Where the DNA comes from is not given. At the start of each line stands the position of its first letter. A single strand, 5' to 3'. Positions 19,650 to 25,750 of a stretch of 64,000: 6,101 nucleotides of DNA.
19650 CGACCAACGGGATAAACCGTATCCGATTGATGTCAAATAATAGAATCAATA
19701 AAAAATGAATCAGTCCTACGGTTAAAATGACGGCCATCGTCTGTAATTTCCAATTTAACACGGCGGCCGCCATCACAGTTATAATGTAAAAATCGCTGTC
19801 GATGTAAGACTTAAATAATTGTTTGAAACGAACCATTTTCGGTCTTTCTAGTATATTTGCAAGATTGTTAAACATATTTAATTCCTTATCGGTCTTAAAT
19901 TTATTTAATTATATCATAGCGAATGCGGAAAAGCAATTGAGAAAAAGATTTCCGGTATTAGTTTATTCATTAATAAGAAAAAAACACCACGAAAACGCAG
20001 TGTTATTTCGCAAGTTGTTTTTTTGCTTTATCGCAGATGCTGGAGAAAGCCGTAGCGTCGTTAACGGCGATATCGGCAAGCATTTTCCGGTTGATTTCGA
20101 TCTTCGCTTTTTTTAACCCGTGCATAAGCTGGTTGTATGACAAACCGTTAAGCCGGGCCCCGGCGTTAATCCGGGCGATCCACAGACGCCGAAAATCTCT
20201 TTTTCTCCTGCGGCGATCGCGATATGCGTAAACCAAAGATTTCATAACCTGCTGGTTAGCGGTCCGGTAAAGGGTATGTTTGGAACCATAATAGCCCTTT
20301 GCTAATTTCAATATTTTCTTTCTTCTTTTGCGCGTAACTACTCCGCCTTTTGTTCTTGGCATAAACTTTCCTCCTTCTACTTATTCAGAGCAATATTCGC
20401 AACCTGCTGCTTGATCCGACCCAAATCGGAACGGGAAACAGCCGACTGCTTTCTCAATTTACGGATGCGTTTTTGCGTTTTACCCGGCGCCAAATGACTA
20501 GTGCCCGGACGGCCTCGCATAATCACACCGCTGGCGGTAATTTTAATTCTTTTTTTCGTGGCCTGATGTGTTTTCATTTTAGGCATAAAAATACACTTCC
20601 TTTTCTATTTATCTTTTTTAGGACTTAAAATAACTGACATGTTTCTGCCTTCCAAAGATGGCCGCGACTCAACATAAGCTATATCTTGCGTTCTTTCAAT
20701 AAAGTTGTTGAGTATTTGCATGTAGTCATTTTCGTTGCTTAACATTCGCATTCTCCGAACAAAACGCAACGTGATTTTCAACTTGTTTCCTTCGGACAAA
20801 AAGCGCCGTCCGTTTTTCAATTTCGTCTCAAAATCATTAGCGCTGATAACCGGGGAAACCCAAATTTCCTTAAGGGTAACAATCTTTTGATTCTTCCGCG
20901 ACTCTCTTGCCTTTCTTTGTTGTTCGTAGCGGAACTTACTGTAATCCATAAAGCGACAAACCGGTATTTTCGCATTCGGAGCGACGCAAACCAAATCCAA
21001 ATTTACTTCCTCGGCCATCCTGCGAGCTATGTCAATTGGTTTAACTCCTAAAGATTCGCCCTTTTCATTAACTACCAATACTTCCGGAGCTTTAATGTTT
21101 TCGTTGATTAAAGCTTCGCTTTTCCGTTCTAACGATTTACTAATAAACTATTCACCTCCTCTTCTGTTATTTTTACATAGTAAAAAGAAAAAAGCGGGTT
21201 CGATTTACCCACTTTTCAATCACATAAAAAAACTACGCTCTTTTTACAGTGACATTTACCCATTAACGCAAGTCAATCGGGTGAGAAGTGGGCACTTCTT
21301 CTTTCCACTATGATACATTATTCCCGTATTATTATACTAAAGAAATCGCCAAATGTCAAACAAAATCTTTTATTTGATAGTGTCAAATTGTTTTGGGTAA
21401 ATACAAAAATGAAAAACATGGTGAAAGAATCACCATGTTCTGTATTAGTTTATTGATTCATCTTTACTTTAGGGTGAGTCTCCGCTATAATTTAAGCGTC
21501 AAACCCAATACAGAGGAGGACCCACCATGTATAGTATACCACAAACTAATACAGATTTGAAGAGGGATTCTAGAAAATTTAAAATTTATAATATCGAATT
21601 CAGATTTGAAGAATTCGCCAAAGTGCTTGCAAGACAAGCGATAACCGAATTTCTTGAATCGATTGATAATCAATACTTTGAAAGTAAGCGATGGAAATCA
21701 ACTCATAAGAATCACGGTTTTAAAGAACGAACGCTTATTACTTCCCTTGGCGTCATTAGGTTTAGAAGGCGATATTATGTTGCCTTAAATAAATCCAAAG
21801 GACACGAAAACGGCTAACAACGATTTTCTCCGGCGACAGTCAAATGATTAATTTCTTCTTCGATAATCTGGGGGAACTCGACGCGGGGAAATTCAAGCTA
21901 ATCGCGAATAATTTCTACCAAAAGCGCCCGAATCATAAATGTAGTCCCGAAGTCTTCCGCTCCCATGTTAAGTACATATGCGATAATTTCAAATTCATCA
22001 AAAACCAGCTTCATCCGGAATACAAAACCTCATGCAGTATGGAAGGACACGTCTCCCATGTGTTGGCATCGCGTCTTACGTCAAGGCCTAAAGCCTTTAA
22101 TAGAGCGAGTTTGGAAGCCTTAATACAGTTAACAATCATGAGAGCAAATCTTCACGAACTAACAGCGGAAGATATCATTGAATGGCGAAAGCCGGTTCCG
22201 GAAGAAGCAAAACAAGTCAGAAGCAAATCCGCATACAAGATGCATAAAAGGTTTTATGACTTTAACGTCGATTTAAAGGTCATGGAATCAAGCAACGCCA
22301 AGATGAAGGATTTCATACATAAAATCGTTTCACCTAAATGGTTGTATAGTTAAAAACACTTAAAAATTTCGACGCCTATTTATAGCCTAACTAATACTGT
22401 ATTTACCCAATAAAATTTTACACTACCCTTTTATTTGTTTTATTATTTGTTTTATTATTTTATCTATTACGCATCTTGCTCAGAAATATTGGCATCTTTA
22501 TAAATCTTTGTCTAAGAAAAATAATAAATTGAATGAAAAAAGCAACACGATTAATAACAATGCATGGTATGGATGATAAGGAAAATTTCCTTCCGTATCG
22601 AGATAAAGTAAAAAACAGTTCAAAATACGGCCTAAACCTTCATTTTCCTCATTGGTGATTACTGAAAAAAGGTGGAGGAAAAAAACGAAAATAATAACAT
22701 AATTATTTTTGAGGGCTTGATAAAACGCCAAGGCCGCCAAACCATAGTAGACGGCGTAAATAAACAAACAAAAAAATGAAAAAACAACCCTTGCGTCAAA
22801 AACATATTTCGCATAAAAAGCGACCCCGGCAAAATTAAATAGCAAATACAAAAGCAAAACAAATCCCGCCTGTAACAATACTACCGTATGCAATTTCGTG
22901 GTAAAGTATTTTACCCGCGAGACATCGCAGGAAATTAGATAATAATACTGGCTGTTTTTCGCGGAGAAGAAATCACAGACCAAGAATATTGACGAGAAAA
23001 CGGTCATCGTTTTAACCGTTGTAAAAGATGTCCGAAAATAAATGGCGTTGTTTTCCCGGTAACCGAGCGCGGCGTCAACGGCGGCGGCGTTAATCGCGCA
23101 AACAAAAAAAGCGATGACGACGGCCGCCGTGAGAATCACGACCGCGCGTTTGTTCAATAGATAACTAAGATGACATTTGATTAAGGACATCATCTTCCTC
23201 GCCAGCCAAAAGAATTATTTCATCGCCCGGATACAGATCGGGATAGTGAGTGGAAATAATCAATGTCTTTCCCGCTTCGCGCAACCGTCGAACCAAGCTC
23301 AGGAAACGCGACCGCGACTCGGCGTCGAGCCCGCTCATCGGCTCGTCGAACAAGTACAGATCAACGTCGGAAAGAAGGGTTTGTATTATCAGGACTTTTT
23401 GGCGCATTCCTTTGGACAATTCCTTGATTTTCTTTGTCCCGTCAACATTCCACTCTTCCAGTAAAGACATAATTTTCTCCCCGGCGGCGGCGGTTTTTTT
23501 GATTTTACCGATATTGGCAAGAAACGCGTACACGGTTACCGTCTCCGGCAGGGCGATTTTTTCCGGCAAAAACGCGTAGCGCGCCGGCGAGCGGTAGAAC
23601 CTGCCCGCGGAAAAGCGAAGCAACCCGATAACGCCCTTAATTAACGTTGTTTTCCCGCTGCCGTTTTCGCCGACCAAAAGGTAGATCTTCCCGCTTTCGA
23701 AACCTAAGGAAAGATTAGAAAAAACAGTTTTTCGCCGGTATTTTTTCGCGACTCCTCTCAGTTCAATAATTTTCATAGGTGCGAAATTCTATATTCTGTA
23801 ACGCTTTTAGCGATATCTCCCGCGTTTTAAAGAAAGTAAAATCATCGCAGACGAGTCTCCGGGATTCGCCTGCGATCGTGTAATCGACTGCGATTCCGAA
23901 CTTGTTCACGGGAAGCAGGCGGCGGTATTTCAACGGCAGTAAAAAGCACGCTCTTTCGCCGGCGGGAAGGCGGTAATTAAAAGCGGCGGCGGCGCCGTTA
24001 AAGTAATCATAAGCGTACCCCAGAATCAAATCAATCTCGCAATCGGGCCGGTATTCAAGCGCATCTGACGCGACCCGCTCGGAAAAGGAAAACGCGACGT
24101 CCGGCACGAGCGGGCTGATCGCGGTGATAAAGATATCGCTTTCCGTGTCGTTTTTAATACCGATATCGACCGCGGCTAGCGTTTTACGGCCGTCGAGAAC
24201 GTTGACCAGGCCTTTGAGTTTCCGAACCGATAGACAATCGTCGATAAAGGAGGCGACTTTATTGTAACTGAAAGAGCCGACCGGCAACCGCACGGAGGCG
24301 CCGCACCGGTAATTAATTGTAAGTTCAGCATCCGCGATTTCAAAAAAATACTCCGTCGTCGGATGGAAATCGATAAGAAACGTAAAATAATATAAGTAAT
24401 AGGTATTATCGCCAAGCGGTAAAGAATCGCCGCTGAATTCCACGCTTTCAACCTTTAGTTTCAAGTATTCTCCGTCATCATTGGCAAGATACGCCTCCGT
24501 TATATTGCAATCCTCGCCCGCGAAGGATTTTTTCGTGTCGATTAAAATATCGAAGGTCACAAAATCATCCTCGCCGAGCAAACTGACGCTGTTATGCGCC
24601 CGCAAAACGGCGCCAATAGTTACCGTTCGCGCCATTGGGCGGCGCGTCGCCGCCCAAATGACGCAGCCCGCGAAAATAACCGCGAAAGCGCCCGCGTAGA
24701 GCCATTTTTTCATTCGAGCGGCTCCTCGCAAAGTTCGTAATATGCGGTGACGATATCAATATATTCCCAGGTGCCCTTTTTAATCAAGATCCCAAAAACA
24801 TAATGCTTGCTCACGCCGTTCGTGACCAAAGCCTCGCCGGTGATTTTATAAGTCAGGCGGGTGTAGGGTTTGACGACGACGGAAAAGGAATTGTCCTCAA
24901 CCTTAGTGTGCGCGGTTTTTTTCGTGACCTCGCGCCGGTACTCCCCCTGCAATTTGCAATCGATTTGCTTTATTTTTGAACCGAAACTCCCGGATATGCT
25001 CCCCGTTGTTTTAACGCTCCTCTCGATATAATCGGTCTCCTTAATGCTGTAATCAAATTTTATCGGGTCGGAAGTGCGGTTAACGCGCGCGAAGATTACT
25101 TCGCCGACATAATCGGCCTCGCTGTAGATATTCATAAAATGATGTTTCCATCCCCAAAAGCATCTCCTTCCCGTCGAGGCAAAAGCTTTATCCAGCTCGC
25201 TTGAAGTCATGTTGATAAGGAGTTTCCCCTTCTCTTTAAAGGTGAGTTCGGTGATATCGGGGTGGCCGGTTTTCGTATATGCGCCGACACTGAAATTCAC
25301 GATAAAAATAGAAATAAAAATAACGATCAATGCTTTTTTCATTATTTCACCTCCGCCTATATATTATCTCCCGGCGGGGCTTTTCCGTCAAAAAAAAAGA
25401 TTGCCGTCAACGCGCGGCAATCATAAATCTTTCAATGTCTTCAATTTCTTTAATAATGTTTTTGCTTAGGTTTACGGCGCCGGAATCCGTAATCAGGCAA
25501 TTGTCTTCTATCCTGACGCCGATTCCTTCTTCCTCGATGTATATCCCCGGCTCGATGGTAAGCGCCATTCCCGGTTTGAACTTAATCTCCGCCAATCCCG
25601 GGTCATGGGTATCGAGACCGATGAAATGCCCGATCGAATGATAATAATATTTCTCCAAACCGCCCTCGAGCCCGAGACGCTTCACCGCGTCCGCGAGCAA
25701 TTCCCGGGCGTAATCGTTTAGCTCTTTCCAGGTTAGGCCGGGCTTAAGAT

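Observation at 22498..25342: Uncharacterised AT-rich 4-gene module: two exported proteins + minimal ABC ATPase + ABC-2 permease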

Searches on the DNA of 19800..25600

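Call 89: search_rna_families(source=window, start=19800, end=25600, threshold=evalue, max_evalue=0.1)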
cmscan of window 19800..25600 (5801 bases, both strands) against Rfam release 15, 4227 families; matches with E-value up to 0.1: 1.
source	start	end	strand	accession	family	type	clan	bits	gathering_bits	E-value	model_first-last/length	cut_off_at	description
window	21180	21309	-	RF00558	L20_leader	Cis-reg; leader;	-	59.7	58.7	2.3e-10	1-127/127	no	Ribosomal protein L20 leader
